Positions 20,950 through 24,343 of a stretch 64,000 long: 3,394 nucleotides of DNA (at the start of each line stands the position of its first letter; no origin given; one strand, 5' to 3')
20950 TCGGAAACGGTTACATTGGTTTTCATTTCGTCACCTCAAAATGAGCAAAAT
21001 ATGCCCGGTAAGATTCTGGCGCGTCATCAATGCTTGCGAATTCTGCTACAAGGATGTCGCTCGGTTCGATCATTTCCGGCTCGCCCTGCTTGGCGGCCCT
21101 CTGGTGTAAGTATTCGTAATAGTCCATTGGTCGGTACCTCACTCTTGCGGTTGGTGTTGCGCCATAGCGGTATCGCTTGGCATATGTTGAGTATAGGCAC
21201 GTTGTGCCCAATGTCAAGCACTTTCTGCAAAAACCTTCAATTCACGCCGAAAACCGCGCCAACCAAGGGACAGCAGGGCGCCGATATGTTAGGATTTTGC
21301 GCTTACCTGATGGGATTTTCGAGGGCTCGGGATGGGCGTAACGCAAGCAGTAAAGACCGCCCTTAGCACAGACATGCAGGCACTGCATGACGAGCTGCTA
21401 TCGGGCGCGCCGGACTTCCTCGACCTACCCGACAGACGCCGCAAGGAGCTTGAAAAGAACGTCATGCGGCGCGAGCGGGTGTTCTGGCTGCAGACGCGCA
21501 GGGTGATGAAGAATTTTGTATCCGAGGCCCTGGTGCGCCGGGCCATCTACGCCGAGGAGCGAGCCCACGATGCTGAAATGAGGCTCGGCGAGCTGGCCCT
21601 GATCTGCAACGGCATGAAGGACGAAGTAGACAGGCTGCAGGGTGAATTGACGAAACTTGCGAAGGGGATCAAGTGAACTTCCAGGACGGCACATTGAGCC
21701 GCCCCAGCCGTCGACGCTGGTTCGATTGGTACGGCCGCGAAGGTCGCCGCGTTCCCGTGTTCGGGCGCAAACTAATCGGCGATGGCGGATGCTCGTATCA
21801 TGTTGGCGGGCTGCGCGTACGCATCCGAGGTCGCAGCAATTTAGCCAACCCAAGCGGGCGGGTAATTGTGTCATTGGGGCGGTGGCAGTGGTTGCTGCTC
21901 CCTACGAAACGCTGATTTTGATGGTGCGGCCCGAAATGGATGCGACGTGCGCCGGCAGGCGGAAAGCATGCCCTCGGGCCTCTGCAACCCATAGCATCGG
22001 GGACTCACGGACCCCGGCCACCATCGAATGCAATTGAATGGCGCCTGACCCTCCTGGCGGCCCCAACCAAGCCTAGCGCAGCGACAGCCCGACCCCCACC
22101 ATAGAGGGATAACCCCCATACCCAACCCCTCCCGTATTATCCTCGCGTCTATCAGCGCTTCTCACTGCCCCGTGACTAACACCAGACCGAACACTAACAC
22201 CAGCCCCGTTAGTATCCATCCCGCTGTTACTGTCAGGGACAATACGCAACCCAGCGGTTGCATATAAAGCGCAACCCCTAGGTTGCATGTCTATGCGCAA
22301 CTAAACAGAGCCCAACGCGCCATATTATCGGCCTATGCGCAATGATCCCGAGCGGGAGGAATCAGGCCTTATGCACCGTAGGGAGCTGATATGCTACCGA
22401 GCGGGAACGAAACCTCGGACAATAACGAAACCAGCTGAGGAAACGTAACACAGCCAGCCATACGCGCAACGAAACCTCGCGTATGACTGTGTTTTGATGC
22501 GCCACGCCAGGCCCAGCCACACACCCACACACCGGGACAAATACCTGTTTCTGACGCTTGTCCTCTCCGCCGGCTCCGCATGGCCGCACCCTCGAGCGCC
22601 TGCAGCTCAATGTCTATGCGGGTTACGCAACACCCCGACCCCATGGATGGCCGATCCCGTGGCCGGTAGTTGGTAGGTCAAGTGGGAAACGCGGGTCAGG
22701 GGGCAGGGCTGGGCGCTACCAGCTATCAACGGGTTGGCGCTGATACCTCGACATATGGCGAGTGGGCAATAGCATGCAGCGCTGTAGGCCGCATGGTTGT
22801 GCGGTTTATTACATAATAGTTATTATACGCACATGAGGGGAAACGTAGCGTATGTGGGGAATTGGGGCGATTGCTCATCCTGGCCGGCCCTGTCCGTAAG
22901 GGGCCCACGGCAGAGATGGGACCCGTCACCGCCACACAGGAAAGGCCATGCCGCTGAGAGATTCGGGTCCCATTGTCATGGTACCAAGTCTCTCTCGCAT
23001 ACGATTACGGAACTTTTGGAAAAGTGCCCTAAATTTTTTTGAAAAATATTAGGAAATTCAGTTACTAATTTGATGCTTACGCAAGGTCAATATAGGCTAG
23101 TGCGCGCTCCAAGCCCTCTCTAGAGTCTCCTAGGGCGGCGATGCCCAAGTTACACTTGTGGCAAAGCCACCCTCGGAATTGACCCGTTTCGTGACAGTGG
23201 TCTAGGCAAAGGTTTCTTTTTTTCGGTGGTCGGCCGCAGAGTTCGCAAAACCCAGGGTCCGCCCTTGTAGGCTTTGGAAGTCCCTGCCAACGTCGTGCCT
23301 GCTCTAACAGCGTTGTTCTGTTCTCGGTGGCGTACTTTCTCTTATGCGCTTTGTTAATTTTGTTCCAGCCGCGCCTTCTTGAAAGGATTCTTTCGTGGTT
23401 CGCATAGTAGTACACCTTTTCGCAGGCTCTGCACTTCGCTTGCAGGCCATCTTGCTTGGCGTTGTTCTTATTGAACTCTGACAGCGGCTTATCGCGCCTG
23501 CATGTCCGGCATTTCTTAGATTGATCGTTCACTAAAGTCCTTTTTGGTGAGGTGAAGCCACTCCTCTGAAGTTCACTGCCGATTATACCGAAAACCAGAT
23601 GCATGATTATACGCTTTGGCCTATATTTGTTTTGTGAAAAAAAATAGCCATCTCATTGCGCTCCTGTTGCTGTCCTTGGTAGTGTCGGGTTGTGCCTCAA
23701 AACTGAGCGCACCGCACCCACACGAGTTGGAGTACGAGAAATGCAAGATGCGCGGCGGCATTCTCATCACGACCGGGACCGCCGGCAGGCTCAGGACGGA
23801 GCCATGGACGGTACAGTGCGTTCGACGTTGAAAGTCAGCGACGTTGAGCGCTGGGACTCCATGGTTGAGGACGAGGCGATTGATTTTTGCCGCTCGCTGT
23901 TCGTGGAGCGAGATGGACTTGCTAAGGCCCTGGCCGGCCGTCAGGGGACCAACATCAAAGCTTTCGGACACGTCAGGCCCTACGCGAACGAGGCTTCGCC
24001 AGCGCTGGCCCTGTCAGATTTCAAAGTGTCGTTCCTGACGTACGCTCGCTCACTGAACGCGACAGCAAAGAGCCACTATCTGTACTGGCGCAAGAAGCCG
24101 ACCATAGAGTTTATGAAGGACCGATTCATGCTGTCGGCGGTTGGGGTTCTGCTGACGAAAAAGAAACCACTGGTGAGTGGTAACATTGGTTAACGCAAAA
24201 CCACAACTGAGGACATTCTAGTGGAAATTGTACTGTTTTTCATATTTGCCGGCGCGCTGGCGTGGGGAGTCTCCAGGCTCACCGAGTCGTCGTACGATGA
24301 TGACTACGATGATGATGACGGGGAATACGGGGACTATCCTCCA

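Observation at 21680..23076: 1.4-kb gene-free region with twin palindromes, iteron-like repeats and AT-rich tracts at a strand switch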

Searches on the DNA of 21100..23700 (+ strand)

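Call 4: search_dna_similar(query=window:21200-23700:+, collection=phages, mode=distant)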
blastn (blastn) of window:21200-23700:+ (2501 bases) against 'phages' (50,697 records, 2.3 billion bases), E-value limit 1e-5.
No match.

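Call 14: search_rna_families(source=window, start=21100, end=23700, threshold=evalue, max_evalue=5)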
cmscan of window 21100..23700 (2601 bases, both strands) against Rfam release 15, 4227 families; matches with E-value up to 5: 0.
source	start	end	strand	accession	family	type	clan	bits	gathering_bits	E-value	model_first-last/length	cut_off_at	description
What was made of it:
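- On Described RNA families (Rfam 15): None at E up to 5 for 21100-23700 (call 14).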

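Call 98: search_dna_similar(query=window:21680-23140:+, collection=plasmids, mode=distant, max_evalue=0.01, max_rows=10)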
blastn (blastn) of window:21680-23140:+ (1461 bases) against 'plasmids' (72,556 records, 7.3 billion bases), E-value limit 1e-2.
Records with a match: 1; places in all: 1; records where one place covers at least 80% of the query: 0.
Best place of each record, by identity: 90-95% 1.
By first word of the organism name: Streptomyces 1.
By predicted mobility (MOB-suite, as given by PLSDB): conjugative 1.
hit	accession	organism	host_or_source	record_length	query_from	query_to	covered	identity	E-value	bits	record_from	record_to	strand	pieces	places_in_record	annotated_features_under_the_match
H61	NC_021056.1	Streptomyces sp. PAMC 26508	-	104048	52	88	3%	91.9%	9e-3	51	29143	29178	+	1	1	hypothetical protein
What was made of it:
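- Tried and rejected: DNA similarity to known phages (call 4) and plasmids (call 98): nothing useful.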

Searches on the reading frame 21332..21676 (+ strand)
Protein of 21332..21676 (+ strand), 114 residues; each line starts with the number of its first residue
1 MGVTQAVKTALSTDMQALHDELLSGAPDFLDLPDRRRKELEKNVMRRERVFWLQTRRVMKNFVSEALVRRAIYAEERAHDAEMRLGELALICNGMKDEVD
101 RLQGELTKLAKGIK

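Call 9: search_protein_families(library=pfam, proteins=[window:21332-21676:+], max_evalue=0.01)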
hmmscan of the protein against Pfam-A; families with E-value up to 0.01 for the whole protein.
window:21332-21676:+ (114 aa): 0 families

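Call 10: search_protein_families(library=phrogs, proteins=[window:21332-21676:+], max_evalue=0.001)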
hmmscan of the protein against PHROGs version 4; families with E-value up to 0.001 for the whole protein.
window:21332-21676:+ (114 aa): 0 families

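Call 45: find_related_loci(query=A1, collection=metagenome_contigs, flank=6000)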
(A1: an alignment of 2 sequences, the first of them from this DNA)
Query A1 (114 aa) in metagenome_contigs; peptide patterns used: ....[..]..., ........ (x = any residue, [..] = any of these).
237 stretches matched a pattern, but none encodes a relative of the query by tblastn (E <= 1e-3).
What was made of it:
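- Tried and rejected: The 114-aa family in metagenomes gave nothing (call 45).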

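Call 53: find_homologous_proteins(query=window:21332-21673:+)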
Query window:21332-21673:+ (114 aa): 3 proteins with E <= 0.001 among 19 candidates.
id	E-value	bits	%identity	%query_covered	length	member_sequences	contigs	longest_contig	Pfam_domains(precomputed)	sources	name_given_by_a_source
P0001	1.1e-66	239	100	100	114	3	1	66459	-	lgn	-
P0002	4.3e-33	131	66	81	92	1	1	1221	-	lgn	-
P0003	1.1e-24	104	53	87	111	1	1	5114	-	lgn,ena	-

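Call 54: find_encoding_contigs(protein=P0003, flank=10000)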
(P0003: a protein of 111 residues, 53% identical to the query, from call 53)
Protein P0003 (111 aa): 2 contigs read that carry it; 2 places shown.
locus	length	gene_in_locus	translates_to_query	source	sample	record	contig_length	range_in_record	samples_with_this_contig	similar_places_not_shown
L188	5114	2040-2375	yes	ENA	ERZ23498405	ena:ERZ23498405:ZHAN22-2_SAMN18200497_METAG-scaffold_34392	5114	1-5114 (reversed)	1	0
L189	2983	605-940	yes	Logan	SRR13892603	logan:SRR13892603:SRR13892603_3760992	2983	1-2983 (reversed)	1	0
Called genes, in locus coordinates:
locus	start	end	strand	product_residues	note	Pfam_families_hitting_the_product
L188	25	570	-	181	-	-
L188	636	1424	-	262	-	PF01507:PAPS_reduct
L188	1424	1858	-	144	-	-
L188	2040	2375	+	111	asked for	-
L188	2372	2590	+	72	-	-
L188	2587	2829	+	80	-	-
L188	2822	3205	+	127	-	-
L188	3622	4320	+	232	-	-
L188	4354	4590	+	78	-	-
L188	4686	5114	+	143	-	?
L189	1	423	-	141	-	?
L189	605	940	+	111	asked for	-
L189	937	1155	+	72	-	-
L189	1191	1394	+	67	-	-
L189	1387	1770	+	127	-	-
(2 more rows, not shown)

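Call 55: find_encoding_contigs(protein=P0002, flank=10000)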
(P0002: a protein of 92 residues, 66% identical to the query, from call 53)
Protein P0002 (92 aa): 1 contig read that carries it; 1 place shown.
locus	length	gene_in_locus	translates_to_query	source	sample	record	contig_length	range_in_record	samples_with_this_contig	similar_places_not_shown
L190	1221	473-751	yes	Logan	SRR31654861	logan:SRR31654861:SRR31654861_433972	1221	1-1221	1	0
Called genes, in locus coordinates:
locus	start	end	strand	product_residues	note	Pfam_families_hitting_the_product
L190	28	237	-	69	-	-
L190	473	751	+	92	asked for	-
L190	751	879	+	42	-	-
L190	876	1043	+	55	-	-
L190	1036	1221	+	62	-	PF24729:Acb2_Tad1_hairpin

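Call 56: find_encoding_contigs(protein=P0001, flank=10000)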
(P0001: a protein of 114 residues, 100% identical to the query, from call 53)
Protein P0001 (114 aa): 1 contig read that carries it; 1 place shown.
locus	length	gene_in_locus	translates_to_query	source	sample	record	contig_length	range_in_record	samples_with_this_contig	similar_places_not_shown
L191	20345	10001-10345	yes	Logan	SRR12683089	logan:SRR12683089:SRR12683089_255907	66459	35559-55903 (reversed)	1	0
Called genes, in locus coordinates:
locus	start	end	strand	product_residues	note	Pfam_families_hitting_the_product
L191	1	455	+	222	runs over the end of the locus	-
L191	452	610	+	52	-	-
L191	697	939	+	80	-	-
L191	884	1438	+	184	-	-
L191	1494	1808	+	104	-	-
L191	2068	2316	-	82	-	-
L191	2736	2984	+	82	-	-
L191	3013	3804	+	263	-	PF03592:Terminase_2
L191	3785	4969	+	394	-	-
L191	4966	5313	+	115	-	-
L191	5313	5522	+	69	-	PF09723:Zn_ribbon_8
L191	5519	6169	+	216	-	-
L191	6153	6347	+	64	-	-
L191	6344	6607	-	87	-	-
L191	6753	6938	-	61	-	-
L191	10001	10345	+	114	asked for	-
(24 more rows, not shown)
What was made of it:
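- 21332..21676 (+): Context: 114-aa ORF of unknown function. It is the left flank, transcribed towards the region. Called by Logan (call 56).
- Checked: The Logan gene calls for the source contig have nothing between the 114-aa ORF (21332-21676, +) and EndoVII (23077-23604, -) (call 56).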

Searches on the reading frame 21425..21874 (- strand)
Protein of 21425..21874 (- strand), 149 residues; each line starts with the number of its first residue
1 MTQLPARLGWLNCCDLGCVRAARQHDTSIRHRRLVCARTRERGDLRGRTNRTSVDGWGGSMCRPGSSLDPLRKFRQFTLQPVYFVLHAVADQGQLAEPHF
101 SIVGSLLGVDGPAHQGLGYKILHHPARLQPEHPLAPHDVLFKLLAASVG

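Call 58: search_protein_families(library=phrogs, proteins=[window:21425-21874:-], max_evalue=0.1)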
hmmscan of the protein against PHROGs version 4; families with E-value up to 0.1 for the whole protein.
window:21425-21874:- (149 aa): 0 families

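Call 59: search_protein_families(library=pfam, proteins=[window:21425-21874:-], max_evalue=0.1)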
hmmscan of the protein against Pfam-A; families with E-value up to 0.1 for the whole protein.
window:21425-21874:- (149 aa): 0 families

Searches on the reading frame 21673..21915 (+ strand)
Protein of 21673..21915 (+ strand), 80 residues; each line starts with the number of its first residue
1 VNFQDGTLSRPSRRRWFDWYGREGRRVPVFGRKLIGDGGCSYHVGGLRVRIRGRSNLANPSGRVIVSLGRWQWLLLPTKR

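Call 36: search_protein_families(library=phrogs, proteins=[window:21673-21915:+], max_evalue=0.01)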
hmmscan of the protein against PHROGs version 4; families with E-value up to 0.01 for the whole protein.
window:21673-21915:+ (80 aa): 0 families

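Call 51: search_protein_families(library=pfam, proteins=[window:21673-21915:+], max_evalue=0.5)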
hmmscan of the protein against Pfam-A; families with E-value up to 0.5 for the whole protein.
window:21673-21915:+ (80 aa): 0 families

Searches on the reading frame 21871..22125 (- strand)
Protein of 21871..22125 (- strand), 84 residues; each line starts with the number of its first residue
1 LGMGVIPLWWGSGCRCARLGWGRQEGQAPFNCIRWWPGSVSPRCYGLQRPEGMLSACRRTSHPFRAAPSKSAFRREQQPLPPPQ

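Call 58: search_protein_families(library=phrogs, proteins=[window:21871-22125:-], max_evalue=0.1)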
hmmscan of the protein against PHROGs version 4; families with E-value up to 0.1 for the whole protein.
window:21871-22125:- (84 aa): 0 families

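Call 59: search_protein_families(library=pfam, proteins=[window:21871-22125:-], max_evalue=0.1)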
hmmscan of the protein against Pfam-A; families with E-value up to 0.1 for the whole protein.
window:21871-22125:- (84 aa): 1 family
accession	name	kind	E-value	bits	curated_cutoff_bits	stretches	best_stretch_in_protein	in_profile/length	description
PF15180.11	NPBW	-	0.024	14.9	27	1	35-74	19-58/118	Neuropeptides B and W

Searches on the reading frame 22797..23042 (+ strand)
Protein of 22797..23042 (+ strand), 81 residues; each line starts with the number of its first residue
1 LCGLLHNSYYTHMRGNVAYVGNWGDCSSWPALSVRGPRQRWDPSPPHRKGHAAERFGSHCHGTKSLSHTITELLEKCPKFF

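Call 58: search_protein_families(library=phrogs, proteins=[window:22797-23042:+], max_evalue=0.1)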
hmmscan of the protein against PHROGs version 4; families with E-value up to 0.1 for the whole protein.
window:22797-23042:+ (81 aa): 0 families

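Call 59: search_protein_families(library=pfam, proteins=[window:22797-23042:+], max_evalue=0.1)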
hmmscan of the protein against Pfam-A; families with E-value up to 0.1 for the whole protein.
window:22797-23042:+ (81 aa): 1 family
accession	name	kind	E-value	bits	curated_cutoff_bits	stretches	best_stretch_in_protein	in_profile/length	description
PF20126.4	TumE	-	0.017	15.6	23.4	1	38-76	38-75/81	Toxin TumE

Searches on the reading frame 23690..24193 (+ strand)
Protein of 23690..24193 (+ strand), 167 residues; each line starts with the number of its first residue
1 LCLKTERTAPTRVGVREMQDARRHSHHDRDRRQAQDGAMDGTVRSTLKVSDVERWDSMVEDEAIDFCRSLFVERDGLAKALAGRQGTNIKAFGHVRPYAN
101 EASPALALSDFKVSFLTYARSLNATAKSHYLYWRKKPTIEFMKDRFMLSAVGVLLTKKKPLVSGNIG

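Call 36: search_protein_families(library=phrogs, proteins=[window:23690-24193:+], max_evalue=0.01)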
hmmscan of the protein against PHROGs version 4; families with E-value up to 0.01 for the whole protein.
window:23690-24193:+ (167 aa): 0 families

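Call 51: search_protein_families(library=pfam, proteins=[window:23690-24193:+], max_evalue=0.5)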
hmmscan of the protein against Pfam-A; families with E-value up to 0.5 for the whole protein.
window:23690-24193:+ (167 aa): 0 families

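Call 88: find_homologous_proteins(query=window:23741-24190:+, max_evalue=0.00001)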
Query window:23741-24190:+ (150 aa): 2 proteins with E <= 0.00001 among 49 candidates.
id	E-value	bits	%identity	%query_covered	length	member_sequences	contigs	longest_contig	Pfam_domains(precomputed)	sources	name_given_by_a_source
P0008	3.4e-94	330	100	100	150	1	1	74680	-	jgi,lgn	jgi:hypothetical protein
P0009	8.0e-53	196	73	82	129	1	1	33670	-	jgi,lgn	jgi:hypothetical protein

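Call 89: find_encoding_contigs(protein=P0009, flank=10000, max_places=10)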
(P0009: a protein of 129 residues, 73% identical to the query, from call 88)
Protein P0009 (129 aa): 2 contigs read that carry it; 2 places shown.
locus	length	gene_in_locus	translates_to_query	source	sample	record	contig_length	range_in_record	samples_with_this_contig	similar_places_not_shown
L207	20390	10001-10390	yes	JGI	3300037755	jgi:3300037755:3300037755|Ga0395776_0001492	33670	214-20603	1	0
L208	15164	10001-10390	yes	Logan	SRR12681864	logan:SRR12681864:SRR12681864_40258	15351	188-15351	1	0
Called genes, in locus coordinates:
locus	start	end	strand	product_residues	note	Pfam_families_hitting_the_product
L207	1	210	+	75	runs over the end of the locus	-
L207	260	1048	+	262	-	PF03592:Terminase_2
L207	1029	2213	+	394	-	-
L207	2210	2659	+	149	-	PF18909:dGTP_diPhyd_N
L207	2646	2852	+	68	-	PF09723:Zn_ribbon_8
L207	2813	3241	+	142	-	PF14359:DUF4406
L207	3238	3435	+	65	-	-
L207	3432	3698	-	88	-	-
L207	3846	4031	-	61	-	-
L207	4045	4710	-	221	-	-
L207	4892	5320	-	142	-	PF11171:DUF2958 (weak)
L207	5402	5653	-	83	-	-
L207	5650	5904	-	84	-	-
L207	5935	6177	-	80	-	-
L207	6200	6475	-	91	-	-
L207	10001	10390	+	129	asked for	-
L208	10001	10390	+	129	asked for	-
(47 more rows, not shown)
